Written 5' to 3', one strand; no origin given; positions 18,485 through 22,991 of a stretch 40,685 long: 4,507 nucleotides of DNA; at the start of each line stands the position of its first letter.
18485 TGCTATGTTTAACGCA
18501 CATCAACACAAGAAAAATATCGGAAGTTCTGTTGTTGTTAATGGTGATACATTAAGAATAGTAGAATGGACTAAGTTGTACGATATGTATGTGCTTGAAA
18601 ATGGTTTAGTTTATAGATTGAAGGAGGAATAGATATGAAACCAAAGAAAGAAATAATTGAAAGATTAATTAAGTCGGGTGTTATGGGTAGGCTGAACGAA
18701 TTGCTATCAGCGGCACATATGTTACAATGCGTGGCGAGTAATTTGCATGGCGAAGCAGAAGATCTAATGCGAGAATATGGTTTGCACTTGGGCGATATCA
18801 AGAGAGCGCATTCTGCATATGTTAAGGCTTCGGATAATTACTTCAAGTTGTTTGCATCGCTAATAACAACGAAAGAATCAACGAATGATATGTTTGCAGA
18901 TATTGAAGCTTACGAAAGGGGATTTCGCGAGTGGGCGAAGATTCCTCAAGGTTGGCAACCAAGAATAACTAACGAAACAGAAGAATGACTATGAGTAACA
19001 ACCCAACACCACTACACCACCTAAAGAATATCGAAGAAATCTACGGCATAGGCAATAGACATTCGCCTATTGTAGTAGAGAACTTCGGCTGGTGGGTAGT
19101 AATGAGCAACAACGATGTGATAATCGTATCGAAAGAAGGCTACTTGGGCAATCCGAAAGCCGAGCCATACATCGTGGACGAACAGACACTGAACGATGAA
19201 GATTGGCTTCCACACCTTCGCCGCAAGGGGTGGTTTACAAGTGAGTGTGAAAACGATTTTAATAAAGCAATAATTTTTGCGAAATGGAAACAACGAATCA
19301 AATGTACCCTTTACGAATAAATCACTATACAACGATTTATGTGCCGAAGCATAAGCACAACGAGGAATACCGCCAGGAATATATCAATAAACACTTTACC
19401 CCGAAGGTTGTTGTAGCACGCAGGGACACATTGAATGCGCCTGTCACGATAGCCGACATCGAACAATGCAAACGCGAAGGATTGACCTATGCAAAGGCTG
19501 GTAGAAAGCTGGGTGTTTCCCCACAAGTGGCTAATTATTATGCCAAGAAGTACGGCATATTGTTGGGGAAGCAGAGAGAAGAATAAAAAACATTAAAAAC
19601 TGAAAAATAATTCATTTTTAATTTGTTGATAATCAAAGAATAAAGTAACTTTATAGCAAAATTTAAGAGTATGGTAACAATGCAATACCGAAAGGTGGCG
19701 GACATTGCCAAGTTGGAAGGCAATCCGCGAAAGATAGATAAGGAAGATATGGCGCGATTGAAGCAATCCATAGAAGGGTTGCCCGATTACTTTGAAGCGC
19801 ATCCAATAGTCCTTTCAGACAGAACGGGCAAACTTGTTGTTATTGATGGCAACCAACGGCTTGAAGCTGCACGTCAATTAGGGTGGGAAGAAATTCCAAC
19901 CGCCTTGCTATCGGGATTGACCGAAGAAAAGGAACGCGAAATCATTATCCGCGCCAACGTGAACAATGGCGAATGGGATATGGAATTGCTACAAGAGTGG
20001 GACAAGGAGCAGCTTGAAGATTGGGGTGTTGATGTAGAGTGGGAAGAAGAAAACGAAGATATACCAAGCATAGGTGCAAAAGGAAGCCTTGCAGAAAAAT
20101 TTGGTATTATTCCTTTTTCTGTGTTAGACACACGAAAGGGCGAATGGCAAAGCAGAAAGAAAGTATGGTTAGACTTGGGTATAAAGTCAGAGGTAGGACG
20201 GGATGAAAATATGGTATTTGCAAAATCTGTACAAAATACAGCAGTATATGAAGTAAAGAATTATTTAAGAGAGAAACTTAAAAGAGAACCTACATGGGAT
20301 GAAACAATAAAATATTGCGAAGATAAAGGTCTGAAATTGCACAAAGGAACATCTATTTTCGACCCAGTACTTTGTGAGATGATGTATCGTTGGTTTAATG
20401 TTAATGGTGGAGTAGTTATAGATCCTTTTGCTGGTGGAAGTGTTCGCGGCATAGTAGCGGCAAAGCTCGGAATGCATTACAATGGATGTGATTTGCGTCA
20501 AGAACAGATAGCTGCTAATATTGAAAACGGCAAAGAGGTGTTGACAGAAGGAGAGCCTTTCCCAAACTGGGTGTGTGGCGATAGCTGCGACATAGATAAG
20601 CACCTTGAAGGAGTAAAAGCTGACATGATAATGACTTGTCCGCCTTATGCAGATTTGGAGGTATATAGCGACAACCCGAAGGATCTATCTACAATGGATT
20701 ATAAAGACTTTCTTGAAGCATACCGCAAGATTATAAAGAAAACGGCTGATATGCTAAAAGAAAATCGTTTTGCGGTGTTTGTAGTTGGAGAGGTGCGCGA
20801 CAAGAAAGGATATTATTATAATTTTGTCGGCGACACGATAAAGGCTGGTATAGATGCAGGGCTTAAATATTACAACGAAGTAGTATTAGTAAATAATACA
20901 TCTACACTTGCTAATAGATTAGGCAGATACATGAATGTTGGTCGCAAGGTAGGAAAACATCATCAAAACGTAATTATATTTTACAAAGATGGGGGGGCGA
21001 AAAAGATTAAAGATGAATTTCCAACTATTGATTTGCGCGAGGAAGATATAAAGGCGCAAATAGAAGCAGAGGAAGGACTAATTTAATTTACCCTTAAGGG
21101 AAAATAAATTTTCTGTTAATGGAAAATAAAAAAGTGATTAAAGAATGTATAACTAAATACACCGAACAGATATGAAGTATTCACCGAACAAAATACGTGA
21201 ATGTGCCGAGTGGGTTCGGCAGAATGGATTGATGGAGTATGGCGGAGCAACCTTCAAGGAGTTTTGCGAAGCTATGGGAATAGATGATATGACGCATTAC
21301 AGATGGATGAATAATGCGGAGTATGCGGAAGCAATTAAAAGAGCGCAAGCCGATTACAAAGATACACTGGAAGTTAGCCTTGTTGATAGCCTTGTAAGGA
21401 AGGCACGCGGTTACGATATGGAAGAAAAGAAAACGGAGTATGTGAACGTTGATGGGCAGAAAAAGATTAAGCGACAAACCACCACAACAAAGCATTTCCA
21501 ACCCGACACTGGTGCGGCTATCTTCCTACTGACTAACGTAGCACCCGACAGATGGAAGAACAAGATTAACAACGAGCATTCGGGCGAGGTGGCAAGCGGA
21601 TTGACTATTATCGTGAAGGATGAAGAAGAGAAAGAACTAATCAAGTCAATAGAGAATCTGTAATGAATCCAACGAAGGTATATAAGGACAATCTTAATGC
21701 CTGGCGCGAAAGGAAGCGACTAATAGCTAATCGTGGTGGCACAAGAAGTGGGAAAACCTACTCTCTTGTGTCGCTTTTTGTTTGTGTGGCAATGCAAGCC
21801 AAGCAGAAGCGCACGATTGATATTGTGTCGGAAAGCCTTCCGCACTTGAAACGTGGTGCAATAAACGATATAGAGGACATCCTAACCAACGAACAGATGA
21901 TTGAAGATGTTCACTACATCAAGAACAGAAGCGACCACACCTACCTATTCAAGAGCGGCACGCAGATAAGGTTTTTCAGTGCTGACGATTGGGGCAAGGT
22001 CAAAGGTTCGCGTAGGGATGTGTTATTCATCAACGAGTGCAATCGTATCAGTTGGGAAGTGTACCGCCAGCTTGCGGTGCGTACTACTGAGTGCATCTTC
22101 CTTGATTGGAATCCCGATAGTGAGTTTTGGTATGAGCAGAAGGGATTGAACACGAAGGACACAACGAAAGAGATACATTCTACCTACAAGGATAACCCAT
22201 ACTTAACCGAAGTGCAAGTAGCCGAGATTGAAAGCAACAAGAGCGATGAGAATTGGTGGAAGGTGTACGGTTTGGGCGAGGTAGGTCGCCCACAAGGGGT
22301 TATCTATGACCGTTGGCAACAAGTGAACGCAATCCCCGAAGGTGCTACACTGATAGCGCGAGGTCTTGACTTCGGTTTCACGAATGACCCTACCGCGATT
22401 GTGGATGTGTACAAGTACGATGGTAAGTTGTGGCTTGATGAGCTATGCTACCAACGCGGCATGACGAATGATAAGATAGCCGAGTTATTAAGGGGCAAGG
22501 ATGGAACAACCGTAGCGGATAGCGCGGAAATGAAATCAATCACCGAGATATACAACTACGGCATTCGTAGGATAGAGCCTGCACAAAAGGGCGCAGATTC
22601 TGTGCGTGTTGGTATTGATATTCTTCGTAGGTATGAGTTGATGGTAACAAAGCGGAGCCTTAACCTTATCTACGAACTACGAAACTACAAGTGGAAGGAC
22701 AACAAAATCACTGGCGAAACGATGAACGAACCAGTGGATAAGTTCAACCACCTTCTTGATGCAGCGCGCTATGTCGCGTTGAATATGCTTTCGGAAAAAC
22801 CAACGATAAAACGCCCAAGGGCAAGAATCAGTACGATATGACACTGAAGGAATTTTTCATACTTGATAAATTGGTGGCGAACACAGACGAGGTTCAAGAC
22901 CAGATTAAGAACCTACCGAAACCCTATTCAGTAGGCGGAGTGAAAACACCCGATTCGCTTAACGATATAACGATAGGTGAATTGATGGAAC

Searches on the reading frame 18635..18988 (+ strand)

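Call 88: search_protein_families(library=pfam, proteins=[window:18635-18988:+], max_evalue=0.1)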
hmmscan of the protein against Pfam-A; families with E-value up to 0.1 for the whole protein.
window:18635-18988:+ (117 aa): 1 family
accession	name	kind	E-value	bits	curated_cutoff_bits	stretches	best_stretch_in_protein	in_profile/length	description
PF21636.2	PPP1R21_C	-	0.013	16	27.3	1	4-85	48-129/160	Protein phosphatase 1 regulatory subunit 21, C-terminal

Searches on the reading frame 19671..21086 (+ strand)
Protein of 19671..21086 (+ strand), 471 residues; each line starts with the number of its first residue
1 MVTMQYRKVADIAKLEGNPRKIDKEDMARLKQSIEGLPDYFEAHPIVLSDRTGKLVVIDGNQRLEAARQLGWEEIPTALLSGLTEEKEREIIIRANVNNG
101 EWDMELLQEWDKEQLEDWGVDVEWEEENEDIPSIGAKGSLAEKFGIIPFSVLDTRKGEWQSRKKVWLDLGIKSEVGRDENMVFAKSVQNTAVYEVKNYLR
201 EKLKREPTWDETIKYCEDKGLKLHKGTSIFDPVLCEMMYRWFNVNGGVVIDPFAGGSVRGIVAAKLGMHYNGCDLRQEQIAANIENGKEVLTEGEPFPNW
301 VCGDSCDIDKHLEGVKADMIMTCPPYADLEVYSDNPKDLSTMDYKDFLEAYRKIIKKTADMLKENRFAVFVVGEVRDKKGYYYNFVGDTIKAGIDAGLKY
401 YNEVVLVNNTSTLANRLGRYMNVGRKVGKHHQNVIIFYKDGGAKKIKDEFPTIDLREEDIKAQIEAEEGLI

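Call 59: search_protein_families(library=phrogs, proteins=[window:19671-21086:+], max_evalue=0.001)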
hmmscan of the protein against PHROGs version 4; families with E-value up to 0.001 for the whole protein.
window:19671-21086:+ (471 aa): 20 families
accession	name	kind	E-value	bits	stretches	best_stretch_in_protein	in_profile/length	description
phrog_498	-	other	2e-103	348.1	2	210-465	345-621/633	DNA methyltransferase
phrog_12517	-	unknown function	8.1e-99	331.8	2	205-445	64-307/316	-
phrog_940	-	DNA, RNA and nucleotide metabolism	2.3e-24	87.3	1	2-130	4-132/388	nuclease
phrog_620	-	DNA, RNA and nucleotide metabolism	6.8e-20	73.1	1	3-109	8-110/217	ParB-like partition protein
phrog_15396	-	DNA, RNA and nucleotide metabolism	4.5e-18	67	2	137-180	161-204/258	ParB-like partition nuclease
phrog_17622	-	unknown function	2.4e-16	60.8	1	12-130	21-142/222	-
phrog_8071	-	DNA, RNA and nucleotide metabolism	7.9e-16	59.3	1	3-110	6-106/389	ParB-like partition protein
phrog_723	-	DNA, RNA and nucleotide metabolism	2.5e-11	44.8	1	2-109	11-117/223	ParB-like partition protein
phrog_9353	-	unknown function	6.2e-11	43.6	1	16-119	23-121/245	-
phrog_4715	-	DNA, RNA and nucleotide metabolism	2.1e-07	30.8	1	8-98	151-239/630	ParB-like partition protein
phrog_67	-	other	5.6e-07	30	0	302-441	128-246/743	DNA methyltransferase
phrog_5475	-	unknown function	1e-06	28.9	1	14-93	13-84/458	-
phrog_930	-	DNA, RNA and nucleotide metabolism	1.5e-06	29.2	1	3-109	6-107/223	ParB-like partition protein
phrog_1033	-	DNA, RNA and nucleotide metabolism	2.3e-06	28.7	1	18-101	48-134/334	ParB-like partition protein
phrog_7405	-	unknown function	2.5e-06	28.4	1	7-111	27-130/250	-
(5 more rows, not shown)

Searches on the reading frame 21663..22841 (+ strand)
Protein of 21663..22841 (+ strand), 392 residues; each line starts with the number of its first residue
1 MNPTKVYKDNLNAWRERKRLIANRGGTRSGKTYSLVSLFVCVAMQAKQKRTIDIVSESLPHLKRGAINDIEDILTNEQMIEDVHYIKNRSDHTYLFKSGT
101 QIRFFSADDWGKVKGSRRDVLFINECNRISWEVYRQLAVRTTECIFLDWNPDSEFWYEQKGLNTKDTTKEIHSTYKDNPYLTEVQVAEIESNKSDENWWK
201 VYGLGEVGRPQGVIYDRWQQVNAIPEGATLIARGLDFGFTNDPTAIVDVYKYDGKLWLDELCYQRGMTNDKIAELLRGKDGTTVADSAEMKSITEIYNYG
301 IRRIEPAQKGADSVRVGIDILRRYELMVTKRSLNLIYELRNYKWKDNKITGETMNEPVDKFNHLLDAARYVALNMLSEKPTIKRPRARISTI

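Call 59: search_protein_families(library=phrogs, proteins=[window:21663-22841:+], max_evalue=0.001)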
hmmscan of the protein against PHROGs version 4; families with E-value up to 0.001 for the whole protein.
window:21663-22841:+ (392 aa): 7 families
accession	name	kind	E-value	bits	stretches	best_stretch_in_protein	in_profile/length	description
phrog_2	-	head and packaging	9.2e-37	128.2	1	11-379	271-596/807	terminase large subunit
phrog_5653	-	head and packaging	3.4e-33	116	1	209-379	5-184/199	terminase large subunit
phrog_6672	-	head and packaging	2.7e-30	105.9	1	253-379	4-133/145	terminase large subunit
phrog_3717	-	head and packaging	8.9e-20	72.3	1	5-249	10-270/277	terminase large subunit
phrog_979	-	head and packaging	9.8e-07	28.8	1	15-156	163-309/642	terminase large subunit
phrog_10250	-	head and packaging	8.1e-05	23.4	1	321-376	162-216/228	terminase large subunit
phrog_22023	-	unknown function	0.00022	22.5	1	154-264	35-148/153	-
